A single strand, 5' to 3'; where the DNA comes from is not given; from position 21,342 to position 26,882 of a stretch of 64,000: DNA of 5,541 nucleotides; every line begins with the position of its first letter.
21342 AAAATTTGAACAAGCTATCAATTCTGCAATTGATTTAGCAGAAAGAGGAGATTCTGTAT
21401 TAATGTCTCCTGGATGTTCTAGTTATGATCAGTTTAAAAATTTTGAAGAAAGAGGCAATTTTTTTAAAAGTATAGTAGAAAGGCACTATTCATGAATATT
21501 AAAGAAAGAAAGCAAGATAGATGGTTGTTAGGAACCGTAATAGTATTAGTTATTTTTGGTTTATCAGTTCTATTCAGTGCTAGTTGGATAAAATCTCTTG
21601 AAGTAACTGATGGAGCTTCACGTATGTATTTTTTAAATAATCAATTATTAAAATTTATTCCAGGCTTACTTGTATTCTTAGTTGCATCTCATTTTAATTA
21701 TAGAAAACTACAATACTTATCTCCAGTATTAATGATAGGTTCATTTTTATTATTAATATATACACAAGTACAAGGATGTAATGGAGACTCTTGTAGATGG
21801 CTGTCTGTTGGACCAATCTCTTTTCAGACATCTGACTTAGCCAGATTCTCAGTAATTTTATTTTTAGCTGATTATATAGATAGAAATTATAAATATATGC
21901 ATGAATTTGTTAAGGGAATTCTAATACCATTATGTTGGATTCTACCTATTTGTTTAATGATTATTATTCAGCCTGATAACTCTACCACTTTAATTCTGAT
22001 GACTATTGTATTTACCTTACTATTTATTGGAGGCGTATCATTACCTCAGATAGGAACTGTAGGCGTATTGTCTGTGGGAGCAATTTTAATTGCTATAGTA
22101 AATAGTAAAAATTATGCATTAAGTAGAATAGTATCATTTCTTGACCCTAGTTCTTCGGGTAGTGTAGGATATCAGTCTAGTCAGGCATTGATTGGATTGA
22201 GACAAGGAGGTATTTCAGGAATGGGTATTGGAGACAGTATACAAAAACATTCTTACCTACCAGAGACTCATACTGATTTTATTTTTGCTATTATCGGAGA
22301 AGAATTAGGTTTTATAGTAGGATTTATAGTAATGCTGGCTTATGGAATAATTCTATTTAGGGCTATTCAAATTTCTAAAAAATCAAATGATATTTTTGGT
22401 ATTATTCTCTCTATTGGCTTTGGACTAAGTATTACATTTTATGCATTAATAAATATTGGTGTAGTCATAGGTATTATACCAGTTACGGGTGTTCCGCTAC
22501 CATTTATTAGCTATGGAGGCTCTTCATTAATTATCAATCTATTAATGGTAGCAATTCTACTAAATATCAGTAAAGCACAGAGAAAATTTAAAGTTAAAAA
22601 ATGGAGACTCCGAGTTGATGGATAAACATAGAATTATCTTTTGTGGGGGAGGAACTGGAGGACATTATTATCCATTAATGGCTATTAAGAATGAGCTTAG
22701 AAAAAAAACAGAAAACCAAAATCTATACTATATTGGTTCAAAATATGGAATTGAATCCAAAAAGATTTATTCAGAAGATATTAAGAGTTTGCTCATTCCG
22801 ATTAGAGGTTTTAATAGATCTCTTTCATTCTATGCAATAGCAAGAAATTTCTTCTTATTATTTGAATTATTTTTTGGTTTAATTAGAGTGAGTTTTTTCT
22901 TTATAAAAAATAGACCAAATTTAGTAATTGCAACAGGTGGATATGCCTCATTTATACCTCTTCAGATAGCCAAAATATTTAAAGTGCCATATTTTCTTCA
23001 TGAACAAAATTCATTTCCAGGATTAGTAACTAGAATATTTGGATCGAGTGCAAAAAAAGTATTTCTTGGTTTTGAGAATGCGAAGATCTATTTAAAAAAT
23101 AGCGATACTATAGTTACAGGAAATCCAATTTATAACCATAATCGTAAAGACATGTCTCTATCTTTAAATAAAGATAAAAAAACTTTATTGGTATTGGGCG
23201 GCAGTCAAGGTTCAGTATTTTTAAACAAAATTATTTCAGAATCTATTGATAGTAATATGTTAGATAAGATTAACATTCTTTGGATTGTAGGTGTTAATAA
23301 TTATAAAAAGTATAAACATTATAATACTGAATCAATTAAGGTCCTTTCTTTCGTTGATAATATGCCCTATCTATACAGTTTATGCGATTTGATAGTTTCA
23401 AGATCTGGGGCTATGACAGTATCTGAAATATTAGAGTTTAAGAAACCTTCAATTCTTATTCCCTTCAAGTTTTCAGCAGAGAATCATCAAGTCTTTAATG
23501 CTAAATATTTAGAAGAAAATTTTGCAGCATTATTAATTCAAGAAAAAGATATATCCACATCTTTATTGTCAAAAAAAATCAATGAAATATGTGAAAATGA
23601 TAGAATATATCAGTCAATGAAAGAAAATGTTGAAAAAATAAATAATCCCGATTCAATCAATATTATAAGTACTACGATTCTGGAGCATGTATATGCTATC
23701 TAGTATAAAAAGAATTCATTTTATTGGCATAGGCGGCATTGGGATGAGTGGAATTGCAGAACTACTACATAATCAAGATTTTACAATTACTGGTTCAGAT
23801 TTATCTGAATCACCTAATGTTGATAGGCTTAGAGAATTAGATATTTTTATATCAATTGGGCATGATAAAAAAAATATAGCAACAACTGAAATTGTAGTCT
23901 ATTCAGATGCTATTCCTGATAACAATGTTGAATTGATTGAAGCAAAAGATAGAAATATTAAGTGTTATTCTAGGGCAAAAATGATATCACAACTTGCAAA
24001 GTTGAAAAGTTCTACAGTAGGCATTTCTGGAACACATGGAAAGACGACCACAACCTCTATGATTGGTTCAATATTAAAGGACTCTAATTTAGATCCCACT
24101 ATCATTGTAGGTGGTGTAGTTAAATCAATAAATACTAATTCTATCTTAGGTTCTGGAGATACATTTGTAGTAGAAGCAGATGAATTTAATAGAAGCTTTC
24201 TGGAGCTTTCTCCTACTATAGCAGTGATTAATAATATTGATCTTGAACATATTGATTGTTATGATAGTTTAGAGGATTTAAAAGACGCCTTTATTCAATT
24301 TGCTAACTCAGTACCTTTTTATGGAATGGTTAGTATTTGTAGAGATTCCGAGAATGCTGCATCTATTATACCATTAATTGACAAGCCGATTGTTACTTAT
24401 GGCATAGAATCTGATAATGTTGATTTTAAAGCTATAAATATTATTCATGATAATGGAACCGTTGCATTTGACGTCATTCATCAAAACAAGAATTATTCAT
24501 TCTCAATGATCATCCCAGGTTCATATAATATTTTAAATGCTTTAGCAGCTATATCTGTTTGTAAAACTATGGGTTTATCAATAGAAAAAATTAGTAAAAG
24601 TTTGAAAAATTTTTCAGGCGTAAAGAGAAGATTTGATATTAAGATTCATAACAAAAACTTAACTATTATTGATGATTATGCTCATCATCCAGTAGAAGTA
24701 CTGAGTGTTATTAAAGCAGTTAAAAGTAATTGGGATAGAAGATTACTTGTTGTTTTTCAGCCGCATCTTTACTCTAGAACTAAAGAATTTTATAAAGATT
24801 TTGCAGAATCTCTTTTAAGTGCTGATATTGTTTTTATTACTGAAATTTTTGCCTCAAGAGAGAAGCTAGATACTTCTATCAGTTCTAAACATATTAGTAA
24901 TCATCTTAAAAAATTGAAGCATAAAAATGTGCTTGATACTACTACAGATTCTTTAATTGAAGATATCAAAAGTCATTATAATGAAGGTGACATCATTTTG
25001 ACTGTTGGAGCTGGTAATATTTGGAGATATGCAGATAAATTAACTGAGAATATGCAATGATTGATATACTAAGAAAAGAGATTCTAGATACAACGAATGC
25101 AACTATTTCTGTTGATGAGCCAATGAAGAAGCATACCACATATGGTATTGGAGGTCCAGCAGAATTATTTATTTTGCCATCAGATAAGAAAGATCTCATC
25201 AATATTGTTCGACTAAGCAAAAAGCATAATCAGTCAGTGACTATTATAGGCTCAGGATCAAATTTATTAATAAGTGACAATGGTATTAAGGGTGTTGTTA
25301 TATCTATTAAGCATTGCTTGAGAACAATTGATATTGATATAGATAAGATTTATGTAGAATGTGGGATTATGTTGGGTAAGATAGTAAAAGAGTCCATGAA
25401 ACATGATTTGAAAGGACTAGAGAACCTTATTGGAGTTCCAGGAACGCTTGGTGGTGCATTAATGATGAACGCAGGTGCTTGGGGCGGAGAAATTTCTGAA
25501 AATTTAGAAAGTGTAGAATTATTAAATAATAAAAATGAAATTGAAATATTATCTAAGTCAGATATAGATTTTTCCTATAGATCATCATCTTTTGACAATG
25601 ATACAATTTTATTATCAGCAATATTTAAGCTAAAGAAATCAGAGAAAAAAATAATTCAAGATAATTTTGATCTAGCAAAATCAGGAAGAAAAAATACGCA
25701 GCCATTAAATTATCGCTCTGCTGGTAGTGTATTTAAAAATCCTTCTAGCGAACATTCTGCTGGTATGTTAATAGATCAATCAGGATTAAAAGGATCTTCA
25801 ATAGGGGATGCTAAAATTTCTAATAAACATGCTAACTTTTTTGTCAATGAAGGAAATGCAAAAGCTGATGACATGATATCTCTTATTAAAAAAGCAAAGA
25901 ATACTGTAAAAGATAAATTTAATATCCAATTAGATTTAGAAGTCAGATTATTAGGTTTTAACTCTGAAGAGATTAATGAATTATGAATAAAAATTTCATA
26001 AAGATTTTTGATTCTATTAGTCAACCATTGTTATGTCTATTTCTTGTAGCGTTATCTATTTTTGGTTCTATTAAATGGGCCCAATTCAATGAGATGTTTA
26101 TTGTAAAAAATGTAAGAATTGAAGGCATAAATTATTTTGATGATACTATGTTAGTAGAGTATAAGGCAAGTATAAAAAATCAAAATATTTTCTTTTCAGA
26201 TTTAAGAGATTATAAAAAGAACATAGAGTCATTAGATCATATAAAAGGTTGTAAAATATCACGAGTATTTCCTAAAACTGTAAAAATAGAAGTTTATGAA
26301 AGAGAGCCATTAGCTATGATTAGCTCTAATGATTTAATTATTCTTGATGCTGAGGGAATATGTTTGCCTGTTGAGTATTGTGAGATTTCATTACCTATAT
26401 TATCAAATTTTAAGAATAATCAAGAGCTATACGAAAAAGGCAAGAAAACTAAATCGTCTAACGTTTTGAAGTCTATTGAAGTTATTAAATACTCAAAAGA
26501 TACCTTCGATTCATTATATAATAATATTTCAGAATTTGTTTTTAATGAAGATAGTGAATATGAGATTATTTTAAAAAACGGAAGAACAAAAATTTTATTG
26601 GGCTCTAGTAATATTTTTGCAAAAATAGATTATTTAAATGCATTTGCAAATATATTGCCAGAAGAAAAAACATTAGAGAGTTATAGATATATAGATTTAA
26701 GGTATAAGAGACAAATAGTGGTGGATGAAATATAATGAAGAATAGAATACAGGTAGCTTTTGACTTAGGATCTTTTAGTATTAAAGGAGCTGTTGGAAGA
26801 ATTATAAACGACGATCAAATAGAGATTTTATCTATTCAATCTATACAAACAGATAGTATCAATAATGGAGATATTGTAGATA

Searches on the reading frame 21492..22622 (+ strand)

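Call 70: search_protein_families(library=pfam, proteins=[window:21492-22622:+], max_evalue=0.00001)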
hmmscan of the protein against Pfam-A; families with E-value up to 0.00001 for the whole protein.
window:21492-22622:+ (377 aa): 1 family
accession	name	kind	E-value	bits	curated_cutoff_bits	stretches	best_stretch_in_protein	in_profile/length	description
PF01098.24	FTSW_RODA_SPOVE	-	2.6e-87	293.6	26.4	1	13-364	5-355/356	Cell cycle protein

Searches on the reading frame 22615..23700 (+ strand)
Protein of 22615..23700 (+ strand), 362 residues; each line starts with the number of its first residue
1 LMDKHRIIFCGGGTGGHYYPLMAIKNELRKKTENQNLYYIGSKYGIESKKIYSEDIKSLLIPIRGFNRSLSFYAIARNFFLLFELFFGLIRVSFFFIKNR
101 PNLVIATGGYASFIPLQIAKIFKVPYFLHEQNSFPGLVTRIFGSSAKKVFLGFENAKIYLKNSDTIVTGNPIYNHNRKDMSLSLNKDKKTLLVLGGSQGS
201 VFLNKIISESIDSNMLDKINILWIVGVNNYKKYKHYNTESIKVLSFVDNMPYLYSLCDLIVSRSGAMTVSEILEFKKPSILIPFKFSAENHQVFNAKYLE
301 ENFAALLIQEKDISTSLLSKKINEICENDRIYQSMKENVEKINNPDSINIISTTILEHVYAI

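Call 70: search_protein_families(library=pfam, proteins=[window:22615-23700:+], max_evalue=0.00001)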
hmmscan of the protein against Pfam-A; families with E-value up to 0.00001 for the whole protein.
window:22615-23700:+ (362 aa): 2 families
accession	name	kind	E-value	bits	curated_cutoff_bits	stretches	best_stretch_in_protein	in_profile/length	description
PF04101.22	Glyco_tran_28_C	-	2.6e-34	119.1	22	1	190-339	1-154/166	Glycosyltransferase family 28 C-terminal domain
PF03033.26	Glyco_transf_28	-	2.8e-23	83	26.2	1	7-150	1-138/139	Glycosyltransferase family 28 N-terminal domain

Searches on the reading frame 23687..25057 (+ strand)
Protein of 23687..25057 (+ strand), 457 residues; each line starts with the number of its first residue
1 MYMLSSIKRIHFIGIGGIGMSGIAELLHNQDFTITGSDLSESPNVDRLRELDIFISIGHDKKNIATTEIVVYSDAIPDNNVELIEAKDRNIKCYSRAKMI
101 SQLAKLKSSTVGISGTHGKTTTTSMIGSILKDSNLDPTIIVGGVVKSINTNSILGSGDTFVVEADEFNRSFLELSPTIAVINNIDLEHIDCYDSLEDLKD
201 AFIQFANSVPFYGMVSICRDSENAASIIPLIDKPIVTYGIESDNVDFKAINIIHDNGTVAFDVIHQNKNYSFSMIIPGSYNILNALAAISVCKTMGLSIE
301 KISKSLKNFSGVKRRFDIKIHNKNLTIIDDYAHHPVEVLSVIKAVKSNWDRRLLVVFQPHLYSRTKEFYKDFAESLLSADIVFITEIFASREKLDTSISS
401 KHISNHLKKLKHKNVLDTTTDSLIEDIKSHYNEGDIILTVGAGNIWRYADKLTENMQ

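Call 70: search_protein_families(library=pfam, proteins=[window:23687-25057:+], max_evalue=0.00001)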
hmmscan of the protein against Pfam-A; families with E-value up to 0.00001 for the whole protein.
window:23687-25057:+ (457 aa): 3 families
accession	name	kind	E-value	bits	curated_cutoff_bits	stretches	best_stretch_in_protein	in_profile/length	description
PF08245.18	Mur_ligase_M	-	1e-27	97.8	24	1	113-291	1-199/200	Mur ligase middle domain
PF01225.30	Mur_ligase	-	6.7e-24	84.5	21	1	9-106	1-93/95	Mur ligase family, catalytic domain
PF02875.26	Mur_ligase_C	-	3.2e-17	64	28.4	1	314-443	1-127/127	Mur ligase, glutamate ligase domain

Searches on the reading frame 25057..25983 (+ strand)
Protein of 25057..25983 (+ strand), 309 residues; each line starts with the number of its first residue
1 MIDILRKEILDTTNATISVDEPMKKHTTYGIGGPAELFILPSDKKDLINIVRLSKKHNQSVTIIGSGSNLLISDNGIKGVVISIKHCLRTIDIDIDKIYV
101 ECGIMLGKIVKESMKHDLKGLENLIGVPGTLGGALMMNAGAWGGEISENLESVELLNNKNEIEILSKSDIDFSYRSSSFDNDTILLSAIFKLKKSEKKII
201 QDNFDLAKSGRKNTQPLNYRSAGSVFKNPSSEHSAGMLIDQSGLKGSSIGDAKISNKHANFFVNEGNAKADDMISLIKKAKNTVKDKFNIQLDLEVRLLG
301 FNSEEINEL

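Call 70: search_protein_families(library=pfam, proteins=[window:25057-25983:+], max_evalue=0.00001)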
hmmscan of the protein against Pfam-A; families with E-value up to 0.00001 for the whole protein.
window:25057-25983:+ (309 aa): 2 families
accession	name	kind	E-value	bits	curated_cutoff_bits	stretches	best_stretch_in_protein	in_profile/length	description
PF02873.21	MurB_C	-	1.1e-33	115.8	27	1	200-298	2-98/99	UDP-N-acetylenolpyruvoylglucosamine reductase, C-terminal domain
PF01565.28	FAD_binding_4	-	1.1e-22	80.7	26.4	1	36-162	2-135/139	FAD binding domain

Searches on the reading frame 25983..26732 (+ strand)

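Call 70: search_protein_families(library=pfam, proteins=[window:25983-26732:+], max_evalue=0.00001)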
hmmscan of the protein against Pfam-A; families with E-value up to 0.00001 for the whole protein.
window:25983-26732:+ (250 aa): 2 families
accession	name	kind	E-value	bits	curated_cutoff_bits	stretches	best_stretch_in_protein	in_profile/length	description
PF08478.15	POTRA_1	-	3.5e-09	37.3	23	1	41-107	3-69/69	POTRA domain, FtsQ-type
PF03799.20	FtsQ_DivIB_C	-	5.9e-07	30.8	21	1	116-240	7-114/114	Cell division protein FtsQ/DivIB, C-terminal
